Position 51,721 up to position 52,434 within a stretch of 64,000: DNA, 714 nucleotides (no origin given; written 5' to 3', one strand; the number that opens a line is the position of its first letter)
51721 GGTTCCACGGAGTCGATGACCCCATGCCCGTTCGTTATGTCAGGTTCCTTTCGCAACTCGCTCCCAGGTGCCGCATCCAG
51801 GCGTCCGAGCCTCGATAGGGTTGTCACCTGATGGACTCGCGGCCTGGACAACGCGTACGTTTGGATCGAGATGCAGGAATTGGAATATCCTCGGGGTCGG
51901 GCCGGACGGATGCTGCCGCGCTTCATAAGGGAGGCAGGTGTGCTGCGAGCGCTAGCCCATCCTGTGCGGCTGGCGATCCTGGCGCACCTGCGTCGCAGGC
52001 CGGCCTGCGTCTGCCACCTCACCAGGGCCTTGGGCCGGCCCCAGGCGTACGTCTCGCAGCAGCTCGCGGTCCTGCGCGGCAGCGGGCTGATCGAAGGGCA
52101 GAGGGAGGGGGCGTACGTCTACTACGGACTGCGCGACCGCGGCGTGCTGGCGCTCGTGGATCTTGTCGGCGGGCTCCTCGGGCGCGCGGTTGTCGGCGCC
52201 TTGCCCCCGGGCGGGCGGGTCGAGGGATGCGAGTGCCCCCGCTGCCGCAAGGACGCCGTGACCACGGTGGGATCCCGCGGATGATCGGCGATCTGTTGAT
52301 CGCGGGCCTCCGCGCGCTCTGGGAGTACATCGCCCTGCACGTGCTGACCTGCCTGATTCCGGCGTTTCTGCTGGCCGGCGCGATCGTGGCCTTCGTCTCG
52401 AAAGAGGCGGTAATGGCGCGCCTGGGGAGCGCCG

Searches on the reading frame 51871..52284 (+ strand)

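Call 52: search_protein_families(library=pfam, proteins=[window:51871-52284:+])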
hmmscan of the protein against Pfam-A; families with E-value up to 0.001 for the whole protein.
window:51871-52284:+ (137 aa): 2 families
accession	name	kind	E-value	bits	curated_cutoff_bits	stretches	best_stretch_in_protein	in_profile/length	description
PF01022.26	HTH_5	-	6.5e-11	42.4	22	1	31-75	2-46/47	Bacterial regulatory protein, arsR family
PF12840.13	HTH_20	-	3.9e-08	33.6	27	1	28-76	1-50/51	Helix-turn-helix domain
